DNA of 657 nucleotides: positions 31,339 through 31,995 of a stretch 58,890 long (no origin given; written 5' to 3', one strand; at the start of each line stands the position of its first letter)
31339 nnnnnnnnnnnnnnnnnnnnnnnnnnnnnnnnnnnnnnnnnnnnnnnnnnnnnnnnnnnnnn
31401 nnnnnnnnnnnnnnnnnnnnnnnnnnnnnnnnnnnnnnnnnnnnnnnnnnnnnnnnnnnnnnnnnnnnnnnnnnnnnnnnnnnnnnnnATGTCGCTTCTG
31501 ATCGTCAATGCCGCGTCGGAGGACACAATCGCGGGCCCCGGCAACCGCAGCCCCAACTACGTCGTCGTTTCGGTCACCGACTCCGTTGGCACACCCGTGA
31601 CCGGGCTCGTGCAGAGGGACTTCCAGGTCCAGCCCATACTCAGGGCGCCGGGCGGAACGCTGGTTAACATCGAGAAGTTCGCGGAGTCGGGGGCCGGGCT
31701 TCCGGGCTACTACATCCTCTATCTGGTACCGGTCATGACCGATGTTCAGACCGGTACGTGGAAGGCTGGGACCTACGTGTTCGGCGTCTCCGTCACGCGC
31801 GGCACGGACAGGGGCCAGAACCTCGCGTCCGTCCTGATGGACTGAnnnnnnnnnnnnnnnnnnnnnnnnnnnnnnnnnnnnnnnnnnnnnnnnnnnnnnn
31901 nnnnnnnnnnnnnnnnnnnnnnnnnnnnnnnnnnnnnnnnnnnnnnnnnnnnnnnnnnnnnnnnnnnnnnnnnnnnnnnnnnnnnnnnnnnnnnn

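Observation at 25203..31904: Candidate undescribed module: membrane-split phosphoesterase, chimeric regulator, secreted metzincin and small beta-rich protein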

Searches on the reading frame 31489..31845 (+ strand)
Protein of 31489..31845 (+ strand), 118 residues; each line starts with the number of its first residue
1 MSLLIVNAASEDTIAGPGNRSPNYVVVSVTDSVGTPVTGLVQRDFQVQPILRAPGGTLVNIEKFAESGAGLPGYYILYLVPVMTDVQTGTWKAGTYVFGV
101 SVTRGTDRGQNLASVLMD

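Call 7: search_protein_families(library=pfam, proteins=[window:31489-31845:+], max_evalue=0.01)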
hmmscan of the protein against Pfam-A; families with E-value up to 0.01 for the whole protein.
window:31489-31845:+ (118 aa): 0 families

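Call 10: find_encoding_contigs(protein=window:31489-31845:+, flank=10000, max_places=6)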
Protein window:31489-31845:+ (118 aa): 3 contigs read that carry it; 3 places shown.
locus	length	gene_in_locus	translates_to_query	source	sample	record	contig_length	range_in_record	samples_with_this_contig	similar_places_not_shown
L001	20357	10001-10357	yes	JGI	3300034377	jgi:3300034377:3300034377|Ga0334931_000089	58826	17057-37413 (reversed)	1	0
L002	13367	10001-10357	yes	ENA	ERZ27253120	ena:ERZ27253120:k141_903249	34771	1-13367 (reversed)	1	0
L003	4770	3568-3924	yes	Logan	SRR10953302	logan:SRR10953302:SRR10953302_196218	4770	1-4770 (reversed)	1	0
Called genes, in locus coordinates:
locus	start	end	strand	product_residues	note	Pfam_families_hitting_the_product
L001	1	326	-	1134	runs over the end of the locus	PF01266:DAO (faint), PF13450:NAD_binding_8 (weak), PF00732:GMC_oxred_N (weak), PF05199:GMC_oxred_C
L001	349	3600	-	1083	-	PF25872:HTH_77, PF13424:TPR_12 (weak), PF00196:GerE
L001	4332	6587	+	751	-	PF00149:Metallophos (weak)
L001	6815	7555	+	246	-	PF00196:GerE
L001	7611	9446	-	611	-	-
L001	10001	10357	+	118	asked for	-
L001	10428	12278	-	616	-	-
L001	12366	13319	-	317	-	PF04616:Glyco_hydro_43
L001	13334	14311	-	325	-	PF04616:Glyco_hydro_43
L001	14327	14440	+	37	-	-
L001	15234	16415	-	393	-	-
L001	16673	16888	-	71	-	-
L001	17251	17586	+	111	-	-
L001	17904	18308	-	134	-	PF14478:DUF4430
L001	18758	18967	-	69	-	PF05066:HARE-HTH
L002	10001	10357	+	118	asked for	-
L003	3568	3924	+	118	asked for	-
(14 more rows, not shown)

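Call 11: search_protein_families(library=ncbifam, proteins=[window:31489-31845:+], max_evalue=0.01)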
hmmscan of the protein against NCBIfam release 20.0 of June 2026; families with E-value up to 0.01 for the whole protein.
window:31489-31845:+ (118 aa): 1 family
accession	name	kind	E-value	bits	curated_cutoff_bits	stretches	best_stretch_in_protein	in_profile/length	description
TIGR03436.1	acidobact_VWFA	subfamily_domain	0.0059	16.1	81.25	1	25-47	12-34/324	VWA domain-containing protein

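Call 29: find_homologous_proteins(query=window:31489-31845:+, max_evalue=0.001)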
Query window:31489-31845:+ (118 aa): 145 proteins with E <= 0.001 among 155 candidates; the best 120 are listed.
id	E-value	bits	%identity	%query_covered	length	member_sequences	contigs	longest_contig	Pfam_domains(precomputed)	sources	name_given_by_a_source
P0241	4.4e-70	251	100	100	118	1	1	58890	-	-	-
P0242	8.5e-60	218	86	100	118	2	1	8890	-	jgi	jgi:hypothetical protein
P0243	1.6e-42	162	70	100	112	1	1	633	-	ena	-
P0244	6.3e-42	160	70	100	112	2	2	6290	-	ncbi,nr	ncbi:MAG: hypothetical protein M3268_08260 [Acidobacteriota bacterium]|nr:hypothetical protein [Acid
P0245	1.3e-41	159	68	100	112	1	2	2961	-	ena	-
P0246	3.9e-40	154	67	100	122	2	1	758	-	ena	-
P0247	7.0e-40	153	67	100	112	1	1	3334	-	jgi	jgi:hypothetical protein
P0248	7.3e-40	153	67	100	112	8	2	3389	-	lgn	-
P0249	7.7e-40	153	66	100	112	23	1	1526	-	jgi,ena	-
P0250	1.0e-39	153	67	100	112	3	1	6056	-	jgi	jgi:hypothetical protein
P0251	1.1e-39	153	68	100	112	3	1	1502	-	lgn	-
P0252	1.3e-39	153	67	100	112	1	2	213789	-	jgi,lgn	jgi:hypothetical protein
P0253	2.7e-39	151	67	100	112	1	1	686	-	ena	-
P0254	3.1e-39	151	64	100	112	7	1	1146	-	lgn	-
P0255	3.5e-39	151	67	100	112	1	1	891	-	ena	-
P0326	4.5e-30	122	53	100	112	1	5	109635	-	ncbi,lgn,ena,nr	ncbi:MAG: hypothetical protein M0042_13800 [Nitrospiraceae bacterium]|nr:hypothetical protein [Nitro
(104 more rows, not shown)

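Call 31: find_encoding_contigs(protein=P0242, flank=8000, max_places=2)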
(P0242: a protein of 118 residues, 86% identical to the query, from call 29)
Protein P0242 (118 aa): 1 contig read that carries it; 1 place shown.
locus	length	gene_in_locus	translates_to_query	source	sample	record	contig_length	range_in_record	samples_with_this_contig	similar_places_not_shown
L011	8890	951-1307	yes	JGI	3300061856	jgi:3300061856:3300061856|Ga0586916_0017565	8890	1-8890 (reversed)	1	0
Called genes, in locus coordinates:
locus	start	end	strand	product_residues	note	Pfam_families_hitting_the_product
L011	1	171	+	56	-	?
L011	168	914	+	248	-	PF00182:Glyco_hydro_19 (weak)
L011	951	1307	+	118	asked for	-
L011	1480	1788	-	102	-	-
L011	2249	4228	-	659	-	PF06119:NIDO, PF13620:CarboxypepD_reg (weak)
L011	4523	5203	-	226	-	-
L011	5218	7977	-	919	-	PF17957:Big_7 (faint)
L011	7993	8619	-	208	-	PF07484:Collar, PF21939:Gp10_C (weak)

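Call 32: find_encoding_contigs(protein=P0252, flank=6000, max_places=2)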
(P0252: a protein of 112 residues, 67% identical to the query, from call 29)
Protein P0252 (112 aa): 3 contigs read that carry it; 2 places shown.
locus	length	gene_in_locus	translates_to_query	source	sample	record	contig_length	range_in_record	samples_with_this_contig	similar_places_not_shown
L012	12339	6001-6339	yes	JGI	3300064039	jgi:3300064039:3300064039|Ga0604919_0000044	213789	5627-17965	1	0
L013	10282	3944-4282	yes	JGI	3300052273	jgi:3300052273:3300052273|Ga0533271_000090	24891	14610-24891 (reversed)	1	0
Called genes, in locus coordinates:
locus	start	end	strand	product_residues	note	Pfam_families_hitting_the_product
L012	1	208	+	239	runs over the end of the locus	PF14329:DUF4386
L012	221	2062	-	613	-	PF00512:HisKA, PF02518:HATPase_c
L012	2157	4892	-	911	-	PF02739:5_3_exonuc_N, PF01367:5_3_exonuc, PF22619:DNA_polI_exo1, PF00476:DNA_pol_A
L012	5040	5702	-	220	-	PF05685:Uma2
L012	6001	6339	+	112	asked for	-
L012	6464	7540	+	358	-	PF03331:LpxC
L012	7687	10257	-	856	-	PF08487:VIT, PF13757:VIT_2, PF00092:VWA, PF13519:VWA_2, PF13768:VWA_3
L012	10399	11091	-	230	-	-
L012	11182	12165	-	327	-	PF01380:SIS, PF00571:CBS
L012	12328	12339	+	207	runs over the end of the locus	PF01865:PhoU_div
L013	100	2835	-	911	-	PF02739:5_3_exonuc_N, PF01367:5_3_exonuc, PF22619:DNA_polI_exo1, PF00476:DNA_pol_A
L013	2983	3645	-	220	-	PF05685:Uma2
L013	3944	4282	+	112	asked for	-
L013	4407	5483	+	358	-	PF03331:LpxC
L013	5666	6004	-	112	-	-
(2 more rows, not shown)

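Call 33: find_encoding_contigs(protein=P0326, flank=6000, max_places=2)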
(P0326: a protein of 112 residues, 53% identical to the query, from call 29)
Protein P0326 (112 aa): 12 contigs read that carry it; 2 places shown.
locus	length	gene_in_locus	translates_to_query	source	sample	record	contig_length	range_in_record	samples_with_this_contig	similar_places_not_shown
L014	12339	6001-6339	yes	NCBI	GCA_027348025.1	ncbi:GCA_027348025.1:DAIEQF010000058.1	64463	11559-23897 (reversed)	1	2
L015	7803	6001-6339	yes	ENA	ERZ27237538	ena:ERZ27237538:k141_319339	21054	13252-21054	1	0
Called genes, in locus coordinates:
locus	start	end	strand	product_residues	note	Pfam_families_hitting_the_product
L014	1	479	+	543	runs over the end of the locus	-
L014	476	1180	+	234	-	PF00535:Glycos_transf_2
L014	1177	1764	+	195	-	-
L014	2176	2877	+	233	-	PF00535:Glycos_transf_2, PF13641:Glyco_tranf_2_3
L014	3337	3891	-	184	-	PF13181:TPR_8 (faint), PF13414:TPR_11 (faint), PF13424:TPR_12 (faint), PF13431:TPR_17 (faint), PF00515:TPR_1 (faint), PF07719:TPR_2 (faint), PF13428:TPR_14 (faint), PF14559:TPR_19 (weak), +1 more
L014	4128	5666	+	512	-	PF00672:HAMP, PF00015:MCPsignal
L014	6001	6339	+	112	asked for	-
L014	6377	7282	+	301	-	PF00112:Peptidase_C1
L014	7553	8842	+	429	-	PF03583:LIP, PF12146:Hydrolase_4 (faint)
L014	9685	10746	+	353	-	PF01636:APH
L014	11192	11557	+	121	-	-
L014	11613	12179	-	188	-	PF22741:PTP-NADK (weak), PF03162:Y_phosphatase2, PF22785:Tc-R-P, PF00782:DSPc (weak), PF13350:Y_phosphatase3 (weak)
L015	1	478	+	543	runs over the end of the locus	-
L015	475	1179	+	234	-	PF00535:Glycos_transf_2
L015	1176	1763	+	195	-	-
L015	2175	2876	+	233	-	PF00535:Glycos_transf_2, PF13641:Glyco_tranf_2_3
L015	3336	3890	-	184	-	PF13181:TPR_8 (faint), PF13414:TPR_11 (faint), PF13424:TPR_12 (faint), PF13431:TPR_17 (faint), PF00515:TPR_1 (faint), PF07719:TPR_2 (faint), PF13428:TPR_14 (faint), PF14559:TPR_19 (weak), +1 more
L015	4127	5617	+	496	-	PF00672:HAMP, PF00015:MCPsignal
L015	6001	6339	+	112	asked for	-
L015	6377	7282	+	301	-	PF00112:Peptidase_C1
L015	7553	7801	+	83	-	?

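Call 37: search_solved_structures(query=A2, max_evalue=1)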
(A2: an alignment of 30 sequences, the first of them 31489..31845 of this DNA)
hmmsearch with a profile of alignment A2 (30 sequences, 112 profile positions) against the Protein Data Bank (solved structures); distinct sequences matched with E-value up to 1: 0.

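Call 64: search_protein_families(library=padloc, proteins=[window:31489-31845:+], max_evalue=0.01)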
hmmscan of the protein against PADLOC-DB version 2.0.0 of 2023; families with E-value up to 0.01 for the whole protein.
window:31489-31845:+ (118 aa): 0 families

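Call 65: search_protein_families(library=phrogs, proteins=[window:31489-31845:+], max_evalue=0.01)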
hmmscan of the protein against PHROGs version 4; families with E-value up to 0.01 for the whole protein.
window:31489-31845:+ (118 aa): 0 families

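Call 77: search_protein_families(library=pfam, alignment_id=A2, max_evalue=10)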
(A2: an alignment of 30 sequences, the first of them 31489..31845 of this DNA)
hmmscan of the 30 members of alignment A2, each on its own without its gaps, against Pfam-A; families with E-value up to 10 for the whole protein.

A. member 1, window:31489-31845:+ (118 aa): 0 families

B. families by the number of members that match (of 30 scanned): 6 families
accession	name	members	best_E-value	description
PF09134.16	Invasin_D3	5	0.032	Invasin, domain 3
PF02369.22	Big_1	2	0.044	Bacterial Ig-like domain (group 1)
PF10029.15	DUF2271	1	0.057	Predicted periplasmic protein (DUF2271)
PF24107.1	DUF7382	1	0.088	Domain of unknown function (DUF7382)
PF22685.1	Gal80p_C-like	1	0.089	Gal80p, C-terminal domain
PF01169.24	GDT1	1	0.21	Divalent cation/proton antiporter GDT1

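Call 86: predict_structure(alignment_id=A2)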
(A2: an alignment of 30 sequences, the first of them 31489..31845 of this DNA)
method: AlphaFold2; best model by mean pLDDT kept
length: 118 residues; sequences in the alignment: 30
mean_pLDDT: 80.8   pTM: 0.75
mean pLDDT of the five models: 80.8, 79.2, 77.9, 74.8, 71.9
residues with pLDDT >= 90: 48; 70-90: 38; 50-70: 32; < 50: 0
segments of 3 or more residues with pLDDT < 50: none
pLDDT, mean of each block of 10 residues (from residue 1): 90 63 86 94 90 64 77 89 60 79 95 83
secondary structure, 60 per line:
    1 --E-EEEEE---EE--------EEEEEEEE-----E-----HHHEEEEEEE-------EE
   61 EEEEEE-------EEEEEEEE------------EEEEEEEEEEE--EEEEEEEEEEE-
elements in order: E5-9 E23-30 E45-51 E59-66 E74-81 E94-104 E107-117

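Call 90: fold_search(model_id=the predicted structure, library=pdb)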
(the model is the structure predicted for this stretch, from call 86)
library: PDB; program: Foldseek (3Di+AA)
matches with E <= 10: 810; with E <= 0.001: 0
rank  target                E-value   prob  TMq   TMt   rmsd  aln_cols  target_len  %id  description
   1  6sdb_D                1.1e-03  1.00  0.43  0.50   6.8       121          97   15  Chimeric titin Z1Z2 functionalized with a KLER exogenous peptide from decorin (released 2019-09-18)
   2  2e7m_MODEL_1_A        1.4e-03  0.99  0.36  0.37   9.8       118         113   15  Solution structure of the PKD domain (329-428) from human KIAA0319 (released 2007-07-17)
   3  2a38_A                2.6e-03  1.00  0.39  0.27   6.9       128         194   12  Crystal structure of the N-Terminus of titin (released 2006-06-24)
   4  6fwx_A                2.7e-03  1.00  0.40  0.27   6.9       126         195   15  Chimeric titin Z1Z2-Z1Z2 tandem (Z1212) functionalized with a GRGDS exogenous peptide from fibronectin (released 2019-03-27)
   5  2f8v_D                2.9e-03  1.00  0.43  0.29   6.8       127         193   16  Structure of full length telethonin in complex with the N-terminus of titin (released 2006-06-27)
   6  6sdb_E                3.8e-03  1.00  0.43  0.29   6.7       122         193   16  Chimeric titin Z1Z2 functionalized with a KLER exogenous peptide from decorin (released 2019-09-18)
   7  6sdb_A                3.8e-03  1.00  0.41  0.28   6.9       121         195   15  Chimeric titin Z1Z2 functionalized with a KLER exogenous peptide from decorin (released 2019-09-18)
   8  4ph8_A                3.8e-03  0.92  0.33  0.28  10.1       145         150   12  Crystal structure of AggA, the major subunit of aggregative adherence fimbriae type I (AAF/I) from the Escherichia col (released 2014-10-01)
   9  5n40                  4.4e-03  1.00  0.50  0.20   5.0       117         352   19  Structure of Yersinia pseudotuberculosis adhesin InvE (released 2017-04-12)
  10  1ya5_A                4.4e-03  1.00  0.41  0.27   7.0       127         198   16  Crystal structure of the titin domains z1z2 in complex with telethonin (released 2005-12-20)
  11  2f8v_A                4.7e-03  1.00  0.38  0.26   7.3       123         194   16  Structure of full length telethonin in complex with the N-terminus of titin (released 2006-06-27)
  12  2bzd_A                6.5e-03  1.00  0.49  0.12   5.6       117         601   15  Galactose recognition by the carbohydrate-binding module of a bacterial sialidase. (released 2005-08-19)
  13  4aq1_C                6.9e-03  0.99  0.42  0.12   6.8       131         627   12  Structure of the SbsB S-layer protein of Geobacillus stearothermophilus PV72p2 in complex with nanobody KB6 (released 2012-06-13)
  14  6jcs_R                7.6e-03  1.00  0.44  0.51   8.9       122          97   16  AAV5 in complex with AAVR (released 2019-08-14)
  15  8s80_B                9.0e-03  0.99  0.42  0.26   6.4       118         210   12  Domains 4 and 5 of Sap S-layer protein from Bacillus anthracis (released 2024-11-20)
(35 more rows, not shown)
